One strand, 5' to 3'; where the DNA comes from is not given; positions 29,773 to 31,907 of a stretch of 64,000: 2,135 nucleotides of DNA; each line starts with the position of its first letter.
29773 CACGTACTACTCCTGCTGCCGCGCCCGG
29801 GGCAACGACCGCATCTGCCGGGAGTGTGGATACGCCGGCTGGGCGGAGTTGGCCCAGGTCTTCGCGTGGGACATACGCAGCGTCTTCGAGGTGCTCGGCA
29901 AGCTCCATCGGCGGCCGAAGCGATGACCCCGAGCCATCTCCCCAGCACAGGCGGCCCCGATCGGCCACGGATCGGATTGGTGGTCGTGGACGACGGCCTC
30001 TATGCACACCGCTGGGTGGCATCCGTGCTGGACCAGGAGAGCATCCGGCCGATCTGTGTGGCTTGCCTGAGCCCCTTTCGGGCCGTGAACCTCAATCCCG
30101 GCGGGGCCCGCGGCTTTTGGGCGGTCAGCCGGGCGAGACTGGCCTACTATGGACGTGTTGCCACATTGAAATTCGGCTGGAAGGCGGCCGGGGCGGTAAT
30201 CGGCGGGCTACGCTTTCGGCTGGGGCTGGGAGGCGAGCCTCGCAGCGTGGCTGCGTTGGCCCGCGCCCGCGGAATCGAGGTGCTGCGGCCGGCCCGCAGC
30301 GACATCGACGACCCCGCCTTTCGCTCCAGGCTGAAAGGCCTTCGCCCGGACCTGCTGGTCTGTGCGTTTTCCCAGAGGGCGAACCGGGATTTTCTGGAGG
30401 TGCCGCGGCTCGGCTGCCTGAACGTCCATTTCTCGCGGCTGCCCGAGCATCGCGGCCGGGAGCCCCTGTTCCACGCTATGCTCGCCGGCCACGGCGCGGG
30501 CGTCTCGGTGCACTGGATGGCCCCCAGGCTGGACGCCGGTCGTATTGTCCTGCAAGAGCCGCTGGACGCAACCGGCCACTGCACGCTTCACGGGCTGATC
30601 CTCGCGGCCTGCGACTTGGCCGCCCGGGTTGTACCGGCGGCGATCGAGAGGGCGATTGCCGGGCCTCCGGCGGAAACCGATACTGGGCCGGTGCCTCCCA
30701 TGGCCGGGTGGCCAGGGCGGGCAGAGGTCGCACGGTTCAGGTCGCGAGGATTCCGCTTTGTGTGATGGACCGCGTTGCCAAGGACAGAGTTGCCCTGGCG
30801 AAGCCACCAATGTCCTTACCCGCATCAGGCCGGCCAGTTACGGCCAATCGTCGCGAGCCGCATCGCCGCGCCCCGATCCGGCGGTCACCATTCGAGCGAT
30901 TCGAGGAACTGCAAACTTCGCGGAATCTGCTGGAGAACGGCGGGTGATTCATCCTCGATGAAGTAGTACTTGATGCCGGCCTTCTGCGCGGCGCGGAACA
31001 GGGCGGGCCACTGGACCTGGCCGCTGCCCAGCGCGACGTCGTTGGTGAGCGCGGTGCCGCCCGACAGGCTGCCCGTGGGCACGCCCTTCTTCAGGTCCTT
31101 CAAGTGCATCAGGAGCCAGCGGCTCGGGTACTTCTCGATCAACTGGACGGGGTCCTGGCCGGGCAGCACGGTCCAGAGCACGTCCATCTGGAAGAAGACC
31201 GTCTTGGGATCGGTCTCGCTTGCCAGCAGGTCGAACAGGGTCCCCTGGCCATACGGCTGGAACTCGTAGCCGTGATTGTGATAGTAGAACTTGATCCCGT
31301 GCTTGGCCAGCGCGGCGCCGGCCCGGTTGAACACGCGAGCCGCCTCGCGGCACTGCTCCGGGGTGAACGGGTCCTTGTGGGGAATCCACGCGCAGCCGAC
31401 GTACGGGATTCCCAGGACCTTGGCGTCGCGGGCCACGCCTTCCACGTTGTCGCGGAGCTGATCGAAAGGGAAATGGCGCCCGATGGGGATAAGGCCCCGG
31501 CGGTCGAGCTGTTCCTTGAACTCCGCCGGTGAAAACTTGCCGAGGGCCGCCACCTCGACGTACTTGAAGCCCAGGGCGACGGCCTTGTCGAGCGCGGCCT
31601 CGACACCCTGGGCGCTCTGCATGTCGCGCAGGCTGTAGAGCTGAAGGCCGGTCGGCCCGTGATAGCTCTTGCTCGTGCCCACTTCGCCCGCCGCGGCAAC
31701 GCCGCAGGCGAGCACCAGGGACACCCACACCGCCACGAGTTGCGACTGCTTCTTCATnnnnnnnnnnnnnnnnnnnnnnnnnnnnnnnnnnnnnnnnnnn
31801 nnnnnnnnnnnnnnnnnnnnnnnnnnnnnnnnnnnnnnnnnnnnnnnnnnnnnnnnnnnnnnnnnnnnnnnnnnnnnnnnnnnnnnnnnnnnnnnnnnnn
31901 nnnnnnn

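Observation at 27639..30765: Translationally coupled operon of a HemN-like rSAM enzyme, a second rSAM enzyme and a formyltransferase, divergent from a glycosyltransferase/PQQ-propeller operon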

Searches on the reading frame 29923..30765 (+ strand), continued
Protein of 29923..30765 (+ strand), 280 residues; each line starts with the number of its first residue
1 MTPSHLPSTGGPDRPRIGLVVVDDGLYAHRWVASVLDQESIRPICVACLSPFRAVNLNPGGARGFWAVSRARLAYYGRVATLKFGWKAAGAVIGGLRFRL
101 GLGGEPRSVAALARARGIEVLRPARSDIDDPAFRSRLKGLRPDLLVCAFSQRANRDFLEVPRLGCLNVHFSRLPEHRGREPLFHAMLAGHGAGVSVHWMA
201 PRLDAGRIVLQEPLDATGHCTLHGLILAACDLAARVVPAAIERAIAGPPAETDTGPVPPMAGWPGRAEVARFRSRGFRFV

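Call 96: search_protein_families(library=pfam, proteins=[L010:1969-4242:+, L010:4188-5300:+, L010:5768-7663:+, L011:4379-7630:-, L011:11512-12645:+, L011:3271-4143:-, L014:1896-5795:+, L015:5302-6831:-, L015:6835-7488:+, L015:10917-12119:+], max_evalue=0.0001)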
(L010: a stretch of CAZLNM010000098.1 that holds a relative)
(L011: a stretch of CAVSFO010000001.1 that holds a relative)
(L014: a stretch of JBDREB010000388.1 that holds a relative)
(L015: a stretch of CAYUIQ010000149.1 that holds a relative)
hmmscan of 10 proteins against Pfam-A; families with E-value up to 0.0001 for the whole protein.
L010:1969-4242:+ (757 aa): 0 families

L010:4188-5300:+ (370 aa): 0 families

L010:5768-7663:+ (631 aa): 6 families
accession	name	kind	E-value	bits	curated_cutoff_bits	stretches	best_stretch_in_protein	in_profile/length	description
PF02518.31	HATPase_c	-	9.7e-29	100.5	26.4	1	513-621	3-109/111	Histidine kinase-, DNA gyrase B-, and HSP90-like ATPase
PF13185.12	GAF_2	-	3.6e-21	76.3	28.6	1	246-382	3-135/136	GAF domain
PF01590.32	GAF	-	1.5e-19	71.3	22.4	1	246-382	1-133/133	GAF domain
PF13492.12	GAF_3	-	5.2e-14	53.2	27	1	246-384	1-129/129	GAF domain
PF00512.31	HisKA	-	1.7e-11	44.5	26.9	1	397-464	1-65/66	His Kinase A (phospho-acceptor) domain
PF25323.1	6TM_PilS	-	4.2e-05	23.8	27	1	22-207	5-183/189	PilS-like transmembrane domain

L011:4379-7630:- (1083 aa): 0 families

L011:11512-12645:+ (377 aa): 2 families
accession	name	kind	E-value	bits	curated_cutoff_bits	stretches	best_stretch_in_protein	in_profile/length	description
PF00072.30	Response_reg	-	6.6e-23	81.4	30.2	2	1-60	52-111/111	Response regulator receiver domain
PF01597.25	GCV_H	-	1.2e-11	45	22.2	1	95-194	7-106/122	Glycine cleavage H-protein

L011:3271-4143:- (290 aa): 1 family
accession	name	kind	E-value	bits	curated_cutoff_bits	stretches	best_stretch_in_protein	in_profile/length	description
PF12799.13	LRR_4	-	7.4e-08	32.8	27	0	208-246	1-39/44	Leucine Rich repeats (2 copies)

L014:1896-5795:+ (1299 aa): 8 families
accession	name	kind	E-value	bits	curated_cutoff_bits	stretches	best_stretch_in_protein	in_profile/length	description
PF00501.34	AMP-binding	-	2.7e-72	244.1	29.9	1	12-390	3-384/384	AMP-binding enzyme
PF07690.21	MFS_1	-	9.2e-21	74.6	33.4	3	1114-1286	5-173/347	Major Facilitator Superfamily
PF01553.26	Acyltransferase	-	2e-19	70.1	23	1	684-808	4-130/132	Acyltransferase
PF11700.14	ATG22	-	1.8e-18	67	24.1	1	918-1251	76-445/482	Vacuole effluxer Atg22 like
PF00083.30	Sugar_tr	-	4.2e-07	29.7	22.3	0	845-1065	222-440/452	Sugar (and other) transporter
PF00550.31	PP-binding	-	9.3e-07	29.5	20.8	1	564-620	11-67/67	Phosphopantetheine attachment site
PF23562.2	AMP-binding_C_3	-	6.2e-06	27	20.8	1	427-531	2-108/124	AMP-binding enzyme C-terminal domain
PF13347.12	MFS_2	-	2e-05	23.8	27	1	886-1221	6-343/427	MFS/sugar transport protein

L015:5302-6831:- (509 aa): 0 families

L015:6835-7488:+ (217 aa): 2 families
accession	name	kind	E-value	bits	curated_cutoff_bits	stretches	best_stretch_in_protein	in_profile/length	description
PF14520.12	HHH_5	-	6.4e-10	39.8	27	1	88-145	1-57/57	Helix-hairpin-helix domain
PF00633.29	HHH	-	6.6e-05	23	24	0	122-140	10-28/30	Helix-hairpin-helix motif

L015:10917-12119:+ (400 aa): 6 families
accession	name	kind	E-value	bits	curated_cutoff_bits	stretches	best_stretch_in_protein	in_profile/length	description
PF05496.18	RuvB_N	-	1.1e-61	207.7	27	1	77-235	1-159/159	Holliday junction DNA helicase RuvB P-loop domain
PF05491.19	RuvB_C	-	5.9e-25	87.5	24.7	1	312-382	1-71/72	RuvB C-terminal winged helix domain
PF17864.7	AAA_lid_4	-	4.5e-22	78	27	1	238-311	1-74/74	RuvB AAA lid domain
PF00004.35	AAA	-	6.1e-18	66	21.2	1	112-235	1-129/131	ATPase family associated with various cellular activities (AAA)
PF07728.20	AAA_5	-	5.2e-07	30.2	22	1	111-229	1-139/139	AAA domain (dynein-related subfamily)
PF01078.27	Mg_chelatase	-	5.9e-05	23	20.3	0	82-131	2-44/207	Magnesium chelatase, subunit ChlI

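Call 97: search_protein_representatives(alignment_id=A1)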
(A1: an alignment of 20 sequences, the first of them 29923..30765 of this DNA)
Query: 20 sequences, 280 profile positions. Proteins with E-value up to 0.001 (for the whole library): 27693; up to 1e-10: 8883; up to 1e-30: 24. The best 150 are listed.
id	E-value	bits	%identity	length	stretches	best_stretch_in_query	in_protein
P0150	1.4e-122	425.1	-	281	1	3-280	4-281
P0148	1.5e-110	385.5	-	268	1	12-280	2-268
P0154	1.6e-104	365.8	-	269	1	14-280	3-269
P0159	3.1e-91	322.2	-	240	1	20-280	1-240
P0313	1.9e-80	286.8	-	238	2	119-280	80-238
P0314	1.7e-66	241.0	-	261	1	16-280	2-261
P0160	6.5e-61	222.7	-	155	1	128-280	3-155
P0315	1.5e-58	214.9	-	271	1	15-280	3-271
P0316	5.7e-49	183.5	-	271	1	16-280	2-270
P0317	4.2e-41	157.7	-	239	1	47-280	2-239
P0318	1.2e-40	156.3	-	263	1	12-280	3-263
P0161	1.0e-37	146.6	-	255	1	11-107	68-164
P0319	3.3e-37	145.0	-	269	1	13-280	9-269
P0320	3.9e-37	144.7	-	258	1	12-280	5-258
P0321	3.1e-36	141.8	-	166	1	115-280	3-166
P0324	5.1e-35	137.8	-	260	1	13-280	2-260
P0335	9.9e-30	120.4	-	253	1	15-279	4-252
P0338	2.4e-29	119.1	-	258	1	19-280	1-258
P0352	1.0e-27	113.8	-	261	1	20-279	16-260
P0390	2.5e-25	106.0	-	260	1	16-279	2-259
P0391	2.6e-25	105.9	-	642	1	70-276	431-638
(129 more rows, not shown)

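Call 98: search_protein_families(library=ncbifam, proteins=[P0314, P0315, P0318, P0319, P0324, P0335, P0338, P0352, P0390, P0391], max_evalue=0.000001)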
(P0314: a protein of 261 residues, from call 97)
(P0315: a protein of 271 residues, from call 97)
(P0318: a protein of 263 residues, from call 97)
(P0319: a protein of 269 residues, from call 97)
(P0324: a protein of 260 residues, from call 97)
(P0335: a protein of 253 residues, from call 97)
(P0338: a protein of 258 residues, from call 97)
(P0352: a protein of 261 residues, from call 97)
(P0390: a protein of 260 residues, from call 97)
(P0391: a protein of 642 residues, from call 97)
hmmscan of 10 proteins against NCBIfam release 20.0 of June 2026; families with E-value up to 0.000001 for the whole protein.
P0314 (261 aa): 3 families
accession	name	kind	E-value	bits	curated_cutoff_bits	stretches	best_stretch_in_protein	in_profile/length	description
TIGR00460.1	fmt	equivalog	2.8e-14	53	201.5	1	93-240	49-196/315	methionyl-tRNA formyltransferase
NF005414.0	PRK06988.1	equivalog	1.6e-13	50.3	316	1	91-237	45-191/311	formyltransferase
NF005998.1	PRK08125.1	equivalog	7.9e-11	41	777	1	92-238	44-190/649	bifunctional UDP-4-amino-4-deoxy-L-arabinose formyltransferase/UDP-glucuronic acid oxidase ArnA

P0315 (271 aa): 5 families
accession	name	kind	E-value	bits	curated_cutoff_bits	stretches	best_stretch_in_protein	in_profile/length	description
TIGR00460.1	fmt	equivalog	4e-25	88.6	201.5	1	109-236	60-188/315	methionyl-tRNA formyltransferase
NF005998.1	PRK08125.1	equivalog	1.1e-22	80.2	777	1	113-254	59-201/649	bifunctional UDP-4-amino-4-deoxy-L-arabinose formyltransferase/UDP-glucuronic acid oxidase ArnA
NF005414.0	PRK06988.1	equivalog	4e-18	65.4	316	1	113-234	61-184/311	formyltransferase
NF005755.0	PRK07579.1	equivalog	1.1e-11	45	238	1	150-240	85-175/245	dTDP-4-amino-4,6-dideoxyglucose formyltransferase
TIGR00639.1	PurN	equivalog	2.9e-08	33.5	150.1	1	119-235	69-187/192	phosphoribosylglycinamide formyltransferase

P0318 (263 aa): 7 families
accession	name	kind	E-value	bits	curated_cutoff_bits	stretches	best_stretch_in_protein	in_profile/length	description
NF005414.0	PRK06988.1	equivalog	5.3e-29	101.2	316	1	90-245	46-201/311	formyltransferase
NF005998.1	PRK08125.1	equivalog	3e-25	88.7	777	1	90-247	44-201/649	bifunctional UDP-4-amino-4-deoxy-L-arabinose formyltransferase/UDP-glucuronic acid oxidase ArnA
TIGR00460.1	fmt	equivalog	2.3e-23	82.8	201.5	1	112-243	70-201/315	methionyl-tRNA formyltransferase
TIGR00639.1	PurN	equivalog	1.3e-18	67.2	150.1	1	106-230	64-188/192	phosphoribosylglycinamide formyltransferase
NF005755.0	PRK07579.1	equivalog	1.5e-14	54.4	238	1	123-245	67-185/245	dTDP-4-amino-4,6-dideoxyglucose formyltransferase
NF004684.0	PRK06027.1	subfamily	5.6e-10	39.4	223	1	113-236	157-280/286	formyltetrahydrofolate deformylase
TIGR00655.1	PurU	equivalog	4e-09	36.5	285.95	1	114-236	153-275/280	formyltetrahydrofolate deformylase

P0319 (269 aa): 3 families
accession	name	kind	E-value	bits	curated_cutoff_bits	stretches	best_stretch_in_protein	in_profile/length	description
NF005998.1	PRK08125.1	equivalog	4.7e-17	61.6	777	1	80-224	29-171/649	bifunctional UDP-4-amino-4-deoxy-L-arabinose formyltransferase/UDP-glucuronic acid oxidase ArnA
NF005414.0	PRK06988.1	equivalog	4.5e-15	55.4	316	1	81-234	32-183/311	formyltransferase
TIGR00460.1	fmt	equivalog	2.3e-14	53.3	201.5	1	98-242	49-193/315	methionyl-tRNA formyltransferase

P0324 (260 aa): 3 families
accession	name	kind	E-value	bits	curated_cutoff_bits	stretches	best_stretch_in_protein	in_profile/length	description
NF005998.1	PRK08125.1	equivalog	7e-12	44.5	777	1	92-230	46-185/649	bifunctional UDP-4-amino-4-deoxy-L-arabinose formyltransferase/UDP-glucuronic acid oxidase ArnA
NF005414.0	PRK06988.1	equivalog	6.4e-11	41.8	316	1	94-198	51-155/311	formyltransferase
TIGR00460.1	fmt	equivalog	4.6e-08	32.5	201.5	1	129-237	88-196/315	methionyl-tRNA formyltransferase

P0335 (253 aa): 3 families
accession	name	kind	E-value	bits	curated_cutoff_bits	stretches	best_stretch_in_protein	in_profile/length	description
NF005998.1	PRK08125.1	equivalog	2.3e-11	42.8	777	1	83-225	44-186/649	bifunctional UDP-4-amino-4-deoxy-L-arabinose formyltransferase/UDP-glucuronic acid oxidase ArnA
NF005414.0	PRK06988.1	equivalog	5e-10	38.8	316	1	83-201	46-164/311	formyltransferase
TIGR00460.1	fmt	equivalog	6.3e-10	38.7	201.5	1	84-229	49-193/315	methionyl-tRNA formyltransferase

P0338 (258 aa): 7 families
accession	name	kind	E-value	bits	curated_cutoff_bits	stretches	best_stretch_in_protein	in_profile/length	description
NF005998.1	PRK08125.1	equivalog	4.7e-35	121.1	777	1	64-240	18-199/649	bifunctional UDP-4-amino-4-deoxy-L-arabinose formyltransferase/UDP-glucuronic acid oxidase ArnA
NF005414.0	PRK06988.1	equivalog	1.4e-33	116.2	316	1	86-246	45-207/311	formyltransferase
TIGR00460.1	fmt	equivalog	9.1e-32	110.4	201.5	1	81-239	42-202/315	methionyl-tRNA formyltransferase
TIGR00639.1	PurN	equivalog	2.3e-18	66.4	150.1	1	88-220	42-182/192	phosphoribosylglycinamide formyltransferase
NF005755.0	PRK07579.1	equivalog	6.2e-18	65.5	238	1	121-241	69-186/245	dTDP-4-amino-4,6-dideoxyglucose formyltransferase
NF004684.0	PRK06027.1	subfamily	4.1e-13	49.7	223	1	61-206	108-254/286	formyltetrahydrofolate deformylase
TIGR00655.1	PurU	equivalog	1.6e-11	44.3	285.95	1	67-208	109-251/280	formyltetrahydrofolate deformylase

P0352 (261 aa): 6 families
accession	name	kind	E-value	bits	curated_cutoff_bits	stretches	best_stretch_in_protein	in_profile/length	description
TIGR00460.1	fmt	equivalog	3.5e-30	105.2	201.5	1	82-240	42-200/315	methionyl-tRNA formyltransferase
NF005998.1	PRK08125.1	equivalog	6.5e-30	104.1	777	1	88-244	44-200/649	bifunctional UDP-4-amino-4-deoxy-L-arabinose formyltransferase/UDP-glucuronic acid oxidase ArnA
NF005414.0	PRK06988.1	equivalog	2.6e-29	102.2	316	1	88-242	46-200/311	formyltransferase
NF005755.0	PRK07579.1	equivalog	2.7e-11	43.8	238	1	119-231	65-174/245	dTDP-4-amino-4,6-dideoxyglucose formyltransferase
TIGR00639.1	PurN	equivalog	4.3e-10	39.4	150.1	1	101-223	61-183/192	phosphoribosylglycinamide formyltransferase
NF004684.0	PRK06027.1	subfamily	8.4e-07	28.9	223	0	107-225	153-271/286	formyltetrahydrofolate deformylase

P0390 (260 aa): 7 families
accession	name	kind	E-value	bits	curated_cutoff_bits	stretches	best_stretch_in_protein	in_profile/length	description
NF005414.0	PRK06988.1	equivalog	6.2e-28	97.7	316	1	86-242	45-201/311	formyltransferase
TIGR00460.1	fmt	equivalog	1.9e-22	79.8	201.5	1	90-235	51-196/315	methionyl-tRNA formyltransferase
NF005998.1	PRK08125.1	equivalog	2.2e-22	79.2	777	1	87-248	44-205/649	bifunctional UDP-4-amino-4-deoxy-L-arabinose formyltransferase/UDP-glucuronic acid oxidase ArnA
TIGR00639.1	PurN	equivalog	5.3e-18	65.2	150.1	1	108-229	69-190/192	phosphoribosylglycinamide formyltransferase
TIGR00655.1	PurU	equivalog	3.1e-15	56.6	285.95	1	107-233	149-275/280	formyltetrahydrofolate deformylase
NF005755.0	PRK07579.1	equivalog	5.7e-15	55.8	238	1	117-242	64-185/245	dTDP-4-amino-4,6-dideoxyglucose formyltransferase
NF004684.0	PRK06027.1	subfamily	9.4e-15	55.1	223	1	109-233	156-280/286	formyltetrahydrofolate deformylase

P0391 (642 aa): 22 families
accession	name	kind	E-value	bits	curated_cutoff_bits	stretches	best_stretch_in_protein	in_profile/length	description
TIGR00460.1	fmt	equivalog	7.7e-31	107.4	201.5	1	469-631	48-211/315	methionyl-tRNA formyltransferase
NF005414.0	PRK06988.1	equivalog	2e-28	99.3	316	1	468-624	45-201/311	formyltransferase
NF005998.1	PRK08125.1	equivalog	1e-26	93.6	777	1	468-624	43-199/649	bifunctional UDP-4-amino-4-deoxy-L-arabinose formyltransferase/UDP-glucuronic acid oxidase ArnA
TIGR03937.1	PgaC_IcaA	equivalog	1.5e-20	73.5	422.3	1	34-165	40-172/407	poly-beta-1,6-N-acetyl-D-glucosamine synthase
NF005755.0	PRK07579.1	equivalog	4.6e-16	59.4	238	1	498-616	64-178/245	dTDP-4-amino-4,6-dideoxyglucose formyltransferase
TIGR03965.1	mycofact_glyco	equivalog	6.7e-16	58.2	280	1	30-154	66-189/467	mycofactocin biosynthesis glycosyltransferase MftF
TIGR03111.1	glyc2_xrt_Gpos1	hypoth_equivalog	2.6e-14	52.8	363.95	1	36-155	46-168/439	TIGR03111 family XrtG-associated glycosyltransferase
TIGR00639.1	PurN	equivalog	3.9e-13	49.4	150.1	1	489-609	68-188/192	phosphoribosylglycinamide formyltransferase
TIGR04283.1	glyco_like_mftF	equivalog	2.2e-11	43.7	182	1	41-175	1-127/221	TIGR04283 family arsenosugar biosynthesis glycosyltransferase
TIGR04242.1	nodulat_NodC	equivalog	2.9e-11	43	550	1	32-155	41-167/395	chitooligosaccharide synthase NodC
NF041875.1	EPS_EpsD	equivalog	4.7e-11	42.7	370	1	41-236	1-206/325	exopolysaccharide biosynthesis glycosyltransferase EpsD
TIGR00655.1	PurU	equivalog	1.9e-10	40.8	285.95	1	469-610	123-270/280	formyltetrahydrofolate deformylase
NF007482.0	PRK10073.1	equivalog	1.9e-10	40.2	423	1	37-141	4-107/334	glycosyltransferase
NF004684.0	PRK06027.1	subfamily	3.5e-10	40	223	1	485-610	150-275/286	formyltetrahydrofolate deformylase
NF010496.0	PRK13915.1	equivalog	4.8e-10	39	262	1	32-154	24-153/307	glucosyl-3-phosphoglycerate synthase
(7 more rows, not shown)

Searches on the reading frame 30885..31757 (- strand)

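Call 3: search_protein_families(library=pfam, proteins=[window:30885-31757:-], max_evalue=0.01)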
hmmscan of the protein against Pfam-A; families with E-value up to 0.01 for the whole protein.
window:30885-31757:- (290 aa): 1 family
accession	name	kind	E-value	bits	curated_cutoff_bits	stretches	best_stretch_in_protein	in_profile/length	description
PF01261.30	AP_endonuc_2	-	2.7e-16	60.4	31.1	1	56-287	1-248/249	Xylose isomerase-like TIM barrel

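Call 4: search_protein_families(library=ncbifam, proteins=[window:30885-31757:-], max_evalue=0.01)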
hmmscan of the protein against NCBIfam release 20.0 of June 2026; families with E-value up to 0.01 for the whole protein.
window:30885-31757:- (290 aa): 1 family
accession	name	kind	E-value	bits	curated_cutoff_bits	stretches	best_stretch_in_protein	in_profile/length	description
TIGR04379.1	myo_inos_iolE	equivalog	2e-12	47.3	290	1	128-228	120-218/290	myo-inosose-2 dehydratase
